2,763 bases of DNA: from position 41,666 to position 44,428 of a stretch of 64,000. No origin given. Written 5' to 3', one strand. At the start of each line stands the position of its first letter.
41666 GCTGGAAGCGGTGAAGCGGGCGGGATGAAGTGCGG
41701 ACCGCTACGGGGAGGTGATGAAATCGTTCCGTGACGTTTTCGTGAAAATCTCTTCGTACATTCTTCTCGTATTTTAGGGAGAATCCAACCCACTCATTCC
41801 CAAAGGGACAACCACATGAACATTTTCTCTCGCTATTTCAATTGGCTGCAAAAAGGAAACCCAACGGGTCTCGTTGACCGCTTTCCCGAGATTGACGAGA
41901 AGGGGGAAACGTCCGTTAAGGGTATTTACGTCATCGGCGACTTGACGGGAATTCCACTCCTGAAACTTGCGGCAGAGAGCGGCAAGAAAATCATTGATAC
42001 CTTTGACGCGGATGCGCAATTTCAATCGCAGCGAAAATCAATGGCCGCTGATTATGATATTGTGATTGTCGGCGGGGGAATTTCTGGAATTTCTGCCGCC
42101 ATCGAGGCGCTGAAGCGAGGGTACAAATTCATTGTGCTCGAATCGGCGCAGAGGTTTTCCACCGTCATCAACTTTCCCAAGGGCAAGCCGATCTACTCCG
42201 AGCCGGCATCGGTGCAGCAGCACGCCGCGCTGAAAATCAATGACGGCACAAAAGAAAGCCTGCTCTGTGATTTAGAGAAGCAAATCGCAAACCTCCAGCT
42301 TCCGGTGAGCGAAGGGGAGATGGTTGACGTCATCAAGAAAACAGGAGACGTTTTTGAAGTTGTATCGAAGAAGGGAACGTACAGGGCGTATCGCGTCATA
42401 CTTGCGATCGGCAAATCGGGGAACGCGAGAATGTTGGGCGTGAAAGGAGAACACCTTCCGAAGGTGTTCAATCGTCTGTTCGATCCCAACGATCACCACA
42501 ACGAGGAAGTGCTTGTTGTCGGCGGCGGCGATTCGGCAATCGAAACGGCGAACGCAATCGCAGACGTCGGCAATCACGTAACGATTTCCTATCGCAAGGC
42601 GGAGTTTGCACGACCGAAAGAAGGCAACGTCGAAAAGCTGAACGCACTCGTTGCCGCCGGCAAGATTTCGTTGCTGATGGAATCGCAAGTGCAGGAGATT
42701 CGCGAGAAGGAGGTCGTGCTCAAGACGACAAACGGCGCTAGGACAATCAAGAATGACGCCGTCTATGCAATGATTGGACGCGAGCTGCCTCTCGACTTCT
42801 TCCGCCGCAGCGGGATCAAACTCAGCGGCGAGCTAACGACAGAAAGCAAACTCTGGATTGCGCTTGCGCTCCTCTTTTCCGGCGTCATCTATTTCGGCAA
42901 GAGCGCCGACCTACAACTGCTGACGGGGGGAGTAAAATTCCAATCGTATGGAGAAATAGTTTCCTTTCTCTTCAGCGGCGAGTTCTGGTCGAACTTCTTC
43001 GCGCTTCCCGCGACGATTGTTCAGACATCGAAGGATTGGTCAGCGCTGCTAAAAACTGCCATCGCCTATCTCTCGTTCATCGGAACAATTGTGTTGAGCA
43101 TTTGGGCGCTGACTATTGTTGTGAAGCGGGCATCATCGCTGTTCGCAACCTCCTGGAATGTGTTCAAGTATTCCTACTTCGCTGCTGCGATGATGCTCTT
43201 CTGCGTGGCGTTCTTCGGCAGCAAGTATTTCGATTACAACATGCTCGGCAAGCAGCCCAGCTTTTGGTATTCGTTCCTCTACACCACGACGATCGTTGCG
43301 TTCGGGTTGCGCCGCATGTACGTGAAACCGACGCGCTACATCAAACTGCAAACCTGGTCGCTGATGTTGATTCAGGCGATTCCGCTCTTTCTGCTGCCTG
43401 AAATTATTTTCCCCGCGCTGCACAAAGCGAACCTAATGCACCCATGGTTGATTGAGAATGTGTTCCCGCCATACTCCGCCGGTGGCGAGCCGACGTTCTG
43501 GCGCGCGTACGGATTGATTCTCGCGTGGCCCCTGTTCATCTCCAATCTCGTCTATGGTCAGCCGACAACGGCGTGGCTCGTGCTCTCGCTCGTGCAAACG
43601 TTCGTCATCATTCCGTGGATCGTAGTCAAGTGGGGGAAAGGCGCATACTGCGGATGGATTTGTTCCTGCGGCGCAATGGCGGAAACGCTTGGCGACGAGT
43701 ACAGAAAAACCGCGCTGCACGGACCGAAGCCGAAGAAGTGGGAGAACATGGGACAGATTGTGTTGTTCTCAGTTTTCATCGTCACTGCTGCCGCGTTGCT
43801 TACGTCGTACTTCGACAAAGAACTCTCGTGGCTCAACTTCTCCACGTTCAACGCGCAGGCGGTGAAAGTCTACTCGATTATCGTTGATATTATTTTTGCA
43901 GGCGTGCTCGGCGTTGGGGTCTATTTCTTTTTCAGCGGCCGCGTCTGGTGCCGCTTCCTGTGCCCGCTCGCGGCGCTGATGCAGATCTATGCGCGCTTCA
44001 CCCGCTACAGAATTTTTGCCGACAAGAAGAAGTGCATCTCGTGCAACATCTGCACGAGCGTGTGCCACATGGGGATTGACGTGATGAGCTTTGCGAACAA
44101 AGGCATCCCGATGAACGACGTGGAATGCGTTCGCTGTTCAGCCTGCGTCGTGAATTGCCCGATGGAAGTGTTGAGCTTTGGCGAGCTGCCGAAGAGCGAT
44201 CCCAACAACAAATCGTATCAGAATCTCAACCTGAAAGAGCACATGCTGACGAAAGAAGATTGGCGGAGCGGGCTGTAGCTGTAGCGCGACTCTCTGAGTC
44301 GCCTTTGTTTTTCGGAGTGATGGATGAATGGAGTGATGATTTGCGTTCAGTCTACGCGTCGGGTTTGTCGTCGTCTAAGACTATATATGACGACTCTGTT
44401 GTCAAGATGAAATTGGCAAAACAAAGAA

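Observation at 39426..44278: DsbD followed by a flavoprotein fused to a NapH-like membrane polyferredoxin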

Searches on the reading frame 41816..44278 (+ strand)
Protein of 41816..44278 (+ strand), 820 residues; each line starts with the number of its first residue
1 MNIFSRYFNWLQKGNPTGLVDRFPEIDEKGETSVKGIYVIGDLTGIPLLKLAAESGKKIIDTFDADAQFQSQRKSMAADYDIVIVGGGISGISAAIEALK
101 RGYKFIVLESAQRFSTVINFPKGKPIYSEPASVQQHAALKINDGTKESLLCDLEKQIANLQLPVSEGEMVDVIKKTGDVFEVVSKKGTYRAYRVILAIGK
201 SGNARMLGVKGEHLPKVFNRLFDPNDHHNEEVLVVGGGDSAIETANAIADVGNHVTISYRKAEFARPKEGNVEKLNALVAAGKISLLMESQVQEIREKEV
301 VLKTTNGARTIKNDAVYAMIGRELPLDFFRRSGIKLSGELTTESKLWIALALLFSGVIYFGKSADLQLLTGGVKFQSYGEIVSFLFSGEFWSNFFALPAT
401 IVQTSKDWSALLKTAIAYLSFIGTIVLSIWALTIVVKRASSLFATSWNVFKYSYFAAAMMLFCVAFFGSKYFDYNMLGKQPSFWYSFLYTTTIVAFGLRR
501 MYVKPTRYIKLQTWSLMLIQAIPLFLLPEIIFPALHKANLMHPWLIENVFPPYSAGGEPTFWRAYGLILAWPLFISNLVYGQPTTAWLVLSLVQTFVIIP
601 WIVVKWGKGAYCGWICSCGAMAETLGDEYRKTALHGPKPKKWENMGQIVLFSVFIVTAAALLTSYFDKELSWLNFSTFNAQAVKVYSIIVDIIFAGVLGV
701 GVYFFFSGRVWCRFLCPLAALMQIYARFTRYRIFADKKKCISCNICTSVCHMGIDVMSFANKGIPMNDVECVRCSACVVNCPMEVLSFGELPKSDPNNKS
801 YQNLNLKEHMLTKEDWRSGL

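Call 3: search_protein_families(library=pfam, proteins=[window:41816-44278:+], max_evalue=0.01)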
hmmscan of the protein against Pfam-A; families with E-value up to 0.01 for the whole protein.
window:41816-44278:+ (820 aa): 22 families
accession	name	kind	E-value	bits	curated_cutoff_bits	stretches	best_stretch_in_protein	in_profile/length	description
PF13738.12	Pyr_redox_3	-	3.2e-38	132.1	30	1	83-336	1-281/305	Pyridine nucleotide-disulphide oxidoreductase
PF07992.20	Pyr_redox_2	-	1.3e-29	104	26.1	1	80-343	1-260/291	Pyridine nucleotide-disulphide oxidoreductase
PF12801.12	Fer4_5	-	2e-11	44.1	22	2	595-627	8-39/48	4Fe-4S binding domain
PF00070.33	Pyr_redox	-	2.1e-10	41.4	22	1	232-300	2-71/82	Pyridine nucleotide-disulphide oxidoreductase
PF01266.30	DAO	-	4.2e-07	30.2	27.9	1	81-112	1-32/353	FAD dependent oxidoreductase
PF13237.11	Fer4_10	-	6.7e-07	29.6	25.5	1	733-782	2-53/53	4Fe-4S dicluster domain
PF00890.30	FAD_binding_2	-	1.5e-06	28.2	20.4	1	81-116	1-36/414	FAD binding domain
PF14697.11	Fer4_21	-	2.1e-06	28.2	35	1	736-784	4-55/59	4Fe-4S dicluster domain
PF13187.11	Fer4_9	-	2.4e-06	27.9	27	1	739-784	1-50/52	4Fe-4S dicluster domain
PF03486.20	HI0933_like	-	3e-06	27.3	50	1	81-115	2-36/244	HI0933-like protein Rossmann domain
PF12831.13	FAD_oxidored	-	1.7e-05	24.7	27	1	81-111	1-31/416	FAD dependent oxidoreductase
PF13183.11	Fer4_8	-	2.6e-05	25.1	27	0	770-802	4-35/68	4Fe-4S dicluster domain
PF01134.28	GIDA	-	2.9e-05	23.8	22.1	0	81-119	1-37/391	Glucose inhibited division protein A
PF12797.12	Fer4_2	-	3.8e-05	23.8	24.5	1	732-751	2-21/22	4Fe-4S binding domain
PF12838.12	Fer4_7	-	4.2e-05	24.4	27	1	739-784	1-51/52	4Fe-4S dicluster domain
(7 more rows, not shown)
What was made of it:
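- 44012..44185 (+): aa 733-790: 2x[4Fe-4S] ferredoxin-type domain, with C740/743/746/750 and C771/774/777/781. Pfam Fer4_10, Fer4_9 and Fer4_21 (call 3).
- Checked: There are two Fer4_5 hits and a Fer4 dicluster at 733-786 (call 3).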

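Call 4: search_protein_families(library=ncbifam, proteins=[window:41816-44278:+], max_evalue=0.01)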
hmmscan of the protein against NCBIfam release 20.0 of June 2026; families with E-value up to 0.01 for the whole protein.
window:41816-44278:+ (820 aa): 136 families (the best 25 are shown)
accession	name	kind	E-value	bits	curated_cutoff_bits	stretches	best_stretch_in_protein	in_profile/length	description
TIGR04018.1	Bthiol_YpdA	hypoth_equivalog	4.4e-42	144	339.9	1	81-339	1-264/316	YpdA family putative bacillithiol disulfide reductase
TIGR01292.1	TRX_reduct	equivalog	8.3e-22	77.4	343.45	1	80-337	1-250/300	thioredoxin-disulfide reductase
TIGR02163.1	napH_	subfamily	5e-17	62.3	213.05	1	569-788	42-253/255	NapH/MauN family ferredoxin-type protein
NF004776.0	PRK06116.1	equivalog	5e-16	58.8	480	1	181-324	122-265/450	glutathione-disulfide reductase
TIGR03140.1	AhpF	equivalog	1.8e-15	56.5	502.9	1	57-298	189-417/515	alkyl hydroperoxide reductase subunit F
TIGR01350.1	lipoamide_DH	equivalog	2.7e-14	52.7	408.8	2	182-334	121-281/461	dihydrolipoyl dehydrogenase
NF007013.0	PRK09477.1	equivalog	2.4e-13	49.8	234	1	591-791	84-279/286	quinol dehydrogenase ferredoxin subunit NapH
NF041087.1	bile_acid_BaiCD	equivalog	7.5e-13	47.5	825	2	191-322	465-597/642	bile acid Fe-S flavoenzyme BaiCD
TIGR02053.1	MerA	equivalog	1.9e-12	46.9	454.45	1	80-327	1-271/465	mercury(II) reductase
NF045599.1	bili_reduct_long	exception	4.3e-12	45.1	750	1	77-321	379-598/641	bilirubin reductase, long form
TIGR03143.1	AhpF_homolog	hypoth_equivalog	7.1e-12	44.7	687.65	1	80-302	5-212/555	putative alkyl hydroperoxide reductase F subunit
NF040770.1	hetero_SS_HdrA2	exception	2.3e-11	42.6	1100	1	734-788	573-625/777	CoB-CoM heterodisulfide reductase HdrA2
NF046105.1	TransRegNosR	equivalog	4.5e-11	41.8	1000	1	597-779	486-663/680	transcriptional regulator NosR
NF004945.0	PRK06292.2-3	equivalog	8.7e-11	41.4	494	1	169-336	105-279/457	dihydrolipoyl dehydrogenase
NF004943.0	PRK06292.2-1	equivalog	4.6e-10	38.9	432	1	181-337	119-284/456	dihydrolipoyl dehydrogenase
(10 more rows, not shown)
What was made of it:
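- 43256..43999 (+): aa 481-728: NapH/NosR-type membrane core. TM helices are 481-503, 507-537, 585-606, 637-666 and 680-705, and 561-579 is probably re-entrant. TIGR02163 matches aa 569-788 and NosR NF046105 matches aa 597-779 (call 4).
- On NapH/MauN (TIGR02163): NF007013 NapH scores 49.8 against 234 (call 4).
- On NosR/NirI (NF046105): The score is 41.8 against 1000 (call 4).
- Checked: The NapH/MauN model TIGR02163 matches aa 569-788 at 62 bits, E 5e-17, below its cut-off of 213 (call 4).
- NapH is annotated as a quinol dehydrogenase subunit, and the membrane core matches it (call 4). NapH-type proteins oxidise quinol, and the chain is in principle reversible (call 4 for the family match; the rest is inference).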

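Call 5: find_homologous_proteins(query=window:41816-44278:+, max_evalue=0.00001)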
Query window:41816-44278:+ (820 aa): 2870 proteins with E <= 0.00001 among 8000 candidates; the best 120 are listed.
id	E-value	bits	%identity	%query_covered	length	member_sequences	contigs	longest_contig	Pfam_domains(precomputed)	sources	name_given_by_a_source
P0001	0.0e+0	1841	98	100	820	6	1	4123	PF14697.12,PF12801.13,PF07992.21,PF00070.34,PF03486.21,PF01134.29,PF12831.14,PF01266.31,PF00890.31,PF13738.13,PF13237.12,PF13183.12,PF13187.12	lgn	-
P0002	0.0e+0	1695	89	100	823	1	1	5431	PF14697.12,PF12801.13,PF07992.21,PF00070.34,PF03486.21,PF12838.13,PF01134.29,PF12831.14,PF01266.31,PF00890.31,PF13738.13,PF13237.12,PF13187.12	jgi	jgi:thioredoxin reductase/ferredoxin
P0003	0.0e+0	1683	87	100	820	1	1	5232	PF14697.12,PF12801.13,PF07992.21,PF00070.34,PF03486.21,PF12838.13,PF01134.29,PF12831.14,PF01266.31,PF00890.31,PF13738.13,PF13237.12,PF13187.12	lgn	-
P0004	0.0e+0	1675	88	100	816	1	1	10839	PF14697.12,PF12801.13,PF07992.21,PF00070.34,PF03486.21,PF01134.29,PF12831.14,PF01266.31,PF00890.31,PF13738.13,PF13237.12,PF13187.12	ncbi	-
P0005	0.0e+0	1646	86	100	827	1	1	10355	PF14697.12,PF12801.13,PF07992.21,PF00070.34,PF03486.21,PF12838.13,PF01134.29,PF12831.14,PF01266.31,PF00890.31,PF13738.13,PF13237.12,PF13187.12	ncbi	-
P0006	0.0e+0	1631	85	100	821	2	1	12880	PF14697.12,PF12801.13,PF00890.31,PF07992.21,PF00070.34,PF13738.13,PF12838.13,PF13237.12,PF13187.12,PF01134.29,PF12831.14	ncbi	-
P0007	0.0e+0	1581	82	100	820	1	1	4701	PF14697.12,PF12801.13,PF07992.21,PF00070.34,PF03486.21,PF12838.13,PF01134.29,PF12831.14,PF01266.31,PF00890.31,PF13738.13,PF13237.12,PF13187.12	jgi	jgi:NosR/NirI family transcriptional regulator, nitrous oxide reductase regulator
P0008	0.0e+0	1532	79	100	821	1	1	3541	PF14697.12,PF12801.13,PF07992.21,PF00070.34,PF03486.21,PF12838.13,PF01134.29,PF12831.14,PF00890.31,PF13738.13,PF13237.12,PF13187.12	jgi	jgi:NosR/NirI family transcriptional regulator, nitrous oxide reductase regulator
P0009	0.0e+0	1526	80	100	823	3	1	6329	PF14697.12,PF12801.13,PF07992.21,PF00070.34,PF13738.13,PF13237.12,PF13187.12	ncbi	-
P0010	0.0e+0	1515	78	100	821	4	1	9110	PF14697.12,PF12801.13,PF01266.31,PF00890.31,PF07992.21,PF00070.34,PF13738.13,PF13237.12,PF13187.12,PF01134.29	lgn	-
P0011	0.0e+0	1472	76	100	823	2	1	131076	PF14697.12,PF12801.13,PF07992.21,PF00070.34,PF03486.21,PF12838.13,PF01134.29,PF12831.14,PF01266.31,PF00890.31,PF13738.13,PF13237.12,PF13187.12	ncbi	-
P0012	0.0e+0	1080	74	75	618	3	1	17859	PF14697.12,PF12801.13,PF07992.21,PF00070.34,PF13738.13,PF12838.13,PF13237.12,PF13187.12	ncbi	-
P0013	0.0e+0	1058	58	100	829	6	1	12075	PF14697.12,PF12801.13,PF00890.31,PF07992.21,PF00070.34,PF13738.13,PF03486.21,PF12838.13,PF13237.12,PF13187.12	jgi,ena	-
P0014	0.0e+0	1054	59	100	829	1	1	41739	PF14697.12,PF12801.13,PF07992.21,PF00070.34,PF13738.13,PF03486.21,PF12838.13,PF13237.12,PF13187.12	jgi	jgi:thioredoxin reductase/ferredoxin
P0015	0.0e+0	1052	58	100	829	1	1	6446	PF14697.12,PF12801.13,PF07992.21,PF00070.34,PF03486.21,PF12838.13,PF01134.29,PF12831.14,PF01946.24,PF00890.31,PF13738.13,PF13237.12,PF13187.12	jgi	-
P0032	0.0e+0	1040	57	100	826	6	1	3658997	PF14697.12,PF12801.13,PF00890.31,PF07992.21,PF12837.13,PF00070.34,PF13738.13,PF03486.21,PF13237.12,PF13187.12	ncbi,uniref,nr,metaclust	ncbi:Thioredoxin reductase [Ignavibacterium album JCM 16511]|uniref:Thioredoxin reductase n=1 Tax=Ig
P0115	2.6e-295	1000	55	100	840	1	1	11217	PF14697.12,PF12801.13,PF07992.21,PF00070.34,PF03486.21,PF12838.13,PF01134.29,PF12831.14,PF01266.31,PF13434.13,PF00890.31,PF13738.13,PF13237.12,PF13187.12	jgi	jgi:NosR/NirI family transcriptional regulator, nitrous oxide reductase regulator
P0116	3.1e-295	1000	55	100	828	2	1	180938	PF14697.12,PF12801.13,PF07992.21,PF00070.34,PF13738.13,PF03486.21,PF12838.13,PF13237.12,PF13187.12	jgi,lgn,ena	-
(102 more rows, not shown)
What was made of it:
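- More than 2800 homologues were found (call 5). Public names include 'thioredoxin reductase' (call 5).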

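Call 9: find_related_loci(query=window:41816-44278:+, collection=genome_contigs, flank=10000)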
Query window:41816-44278:+ (820 aa) in genome_contigs; peptide patterns used: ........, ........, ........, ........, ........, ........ (x = any residue, [..] = any of these).
220 stretches matched a pattern; 200 encode a relative of the query (tblastn E <= 1e-3); the best 80 are kept; 80 distinct loci.
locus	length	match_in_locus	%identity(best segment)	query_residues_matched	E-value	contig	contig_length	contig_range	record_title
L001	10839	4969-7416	88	1-820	0e+0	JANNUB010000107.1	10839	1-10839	MAG: Ignavibacteriota bacterium isolate SOY_30_metabat_287 SOY_30_k141_516910, whole genome shotgun sequence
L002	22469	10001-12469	76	1-820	0e+0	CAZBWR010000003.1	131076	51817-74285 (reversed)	MAG TPA_asm: uncultured Chitinophagales bacterium isolate SRP287453_co1_248 genome assembly, contig: NODE_133_length_131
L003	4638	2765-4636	79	1-621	0e+0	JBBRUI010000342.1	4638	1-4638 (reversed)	MAG: Bacteroidota bacterium isolate La3_concoct.179 La3_concoct.179_K_3800956_L_4638_cov_10.0033, whole genome shotgun s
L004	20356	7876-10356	58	2-820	0e+0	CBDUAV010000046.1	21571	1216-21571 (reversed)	MAG TPA_asm: uncultured Ignavibacteria bacterium isolate ERR2431952_binner23_Refined_47 genome assembly, contig: ERZ2388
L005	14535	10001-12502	58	1-820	0e+0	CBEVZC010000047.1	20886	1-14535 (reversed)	MAG TPA_asm: uncultured bacterium isolate SRR13309658_binner23_Refined_7 genome assembly, contig: ERZ26778863.114, whole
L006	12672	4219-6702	57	1-820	0e+0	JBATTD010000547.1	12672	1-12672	MAG: Ignavibacteriaceae bacterium isolate MFD12956_ilm_asm_bin20 k127_54823, whole genome shotgun sequence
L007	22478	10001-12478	56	1-820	0e+0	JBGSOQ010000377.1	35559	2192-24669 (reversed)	MAG: Ignavibacteriaceae bacterium isolate JTS-AC284 k141_108573, whole genome shotgun sequence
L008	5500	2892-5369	57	3-820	0e+0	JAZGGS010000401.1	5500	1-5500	MAG: Ignavibacteriaceae bacterium isolate SCS5bin.20 SCS5bin.20_401, whole genome shotgun sequence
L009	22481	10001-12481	59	1-820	0e+0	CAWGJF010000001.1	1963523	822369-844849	MAG: uncultured Ignavibacteriales bacterium isolate MFD05684.bin.1.68 genome assembly, contig: contig_37389, whole genom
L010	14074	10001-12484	57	1-820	0e+0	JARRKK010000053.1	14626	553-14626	MAG: Ignavibacteriaceae bacterium isolate Spart_044_MAG scaffold_1552, whole genome shotgun sequence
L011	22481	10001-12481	56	2-820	0e+0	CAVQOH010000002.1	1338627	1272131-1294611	MAG: uncultured Ignavibacteriales bacterium isolate MFD09964.bin.1.236 genome assembly, contig: contig_31526, whole geno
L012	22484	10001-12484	56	1-820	0e+0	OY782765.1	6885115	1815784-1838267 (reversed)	MAG: Melioribacteraceae bacterium isolate b49f5fa7-6043-4eb4-88a3-53a29b1f0925 genome assembly, chromosome: 1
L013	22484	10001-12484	56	1-820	0e+0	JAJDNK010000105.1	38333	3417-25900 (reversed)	MAG: bacterium BMS3Abin03 isolate ALJrbin.30 k141_3588743, whole genome shotgun sequence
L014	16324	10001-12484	56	1-820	0e+0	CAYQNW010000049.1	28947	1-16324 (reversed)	MAG TPA_asm: uncultured Ignavibacterium sp. isolate SRP185410_co2_299 genome assembly, contig: NODE_1711_length_28947_co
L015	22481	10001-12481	56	1-820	0e+0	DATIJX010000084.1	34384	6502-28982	MAG TPA_asm: Ignavibacteriaceae bacterium isolate SMAG_U15702 k141_15106, whole genome shotgun sequence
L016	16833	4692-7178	55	1-820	0e+0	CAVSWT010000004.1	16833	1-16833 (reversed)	MAG: uncultured Ignavibacteriales bacterium isolate MFD05684.bin.1.223 genome assembly, contig: contig_110022, whole gen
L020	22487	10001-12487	56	1-820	0e+0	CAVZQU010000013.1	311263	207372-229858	MAG: uncultured Bacteroidetes bacterium isolate MFD05684.bin.1.278 genome assembly, contig: contig_43442, whole genome s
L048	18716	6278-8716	55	7-819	0e+0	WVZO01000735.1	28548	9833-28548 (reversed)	MAG: Candidatus Aminicenantes bacterium isolate CS4-C025 C_merged_R1_(paired)_contig_103997, whole genome shotgun sequen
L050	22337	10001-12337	52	7-820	0e+0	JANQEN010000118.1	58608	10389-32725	MAG: Chitinivibrionales bacterium isolate PL23a_bin.29 k99_267115, whole genome shotgun sequence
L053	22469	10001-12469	52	1-820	0e+0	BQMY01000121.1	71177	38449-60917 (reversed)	MAG: Melioribacteraceae bacterium SCALA702 DNA, sequence121, whole genome shotgun sequence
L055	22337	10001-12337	50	4-820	0e+0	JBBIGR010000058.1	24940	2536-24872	MAG: Fibrobacteria bacterium isolate ETS170220_bin_96 NODE_2212_length_24940_cov_9.214185, whole genome shotgun sequence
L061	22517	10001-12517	48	1-820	0e+0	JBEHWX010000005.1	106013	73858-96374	MAG: Bacteroidota bacterium isolate ES1.bin.100 NODE_207_length_106013_cov_7.877202, whole genome shotgun sequence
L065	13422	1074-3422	49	1-820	0e+0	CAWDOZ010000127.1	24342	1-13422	MAG: uncultured Fibrobacterota bacterium isolate MFD04752.bin.2.93 genome assembly, contig: contig_189158, whole genome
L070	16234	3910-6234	48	3-793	0e+0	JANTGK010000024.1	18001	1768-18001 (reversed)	MAG: Candidatus Peregrinibacteria bacterium isolate bin10060 c_000000002902, whole genome shotgun sequence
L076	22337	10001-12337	45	1-793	0e+0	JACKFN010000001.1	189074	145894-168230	MAG: Candidatus Nomurabacteria bacterium isolate HK-STAS-PATE-1 HK-STAS-PATE-1_1, whole genome shotgun sequence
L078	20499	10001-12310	46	1-820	0e+0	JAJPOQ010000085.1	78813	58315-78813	MAG: Lentisphaeraceae bacterium isolate S10.bin.24 k141_508530, whole genome shotgun sequence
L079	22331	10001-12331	46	1-790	0e+0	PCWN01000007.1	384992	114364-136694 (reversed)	MAG: Candidatus Magasanikbacteria bacterium CG11_big_fil_rev_8_21_14_0_20_39_34 CG11_8_21_14_0.20_scaffold_27_c, whole g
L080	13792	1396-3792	46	1-820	0e+0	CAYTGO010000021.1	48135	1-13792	MAG TPA_asm: uncultured Candidatus Scalindua sp. isolate SRP167671_co2_43 genome assembly, contig: NODE_928_length_48135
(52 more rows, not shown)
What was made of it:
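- On Uncharacterised permuted-flavoprotein/NapH-like fusion family: 45-88% identity over aa 1-820 to 80 genome loci (call 9).
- There are 80 full-length genome loci from Ignavibacteriota, Fibrobacterota/Chitinivibrionales, Lentisphaerae, Myxococcales, Scalindua and CPR-labelled MAGs (call 9). The family occurs in MAGs labelled Candidate Phyla Radiation (L070, L076, L079; call 9).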
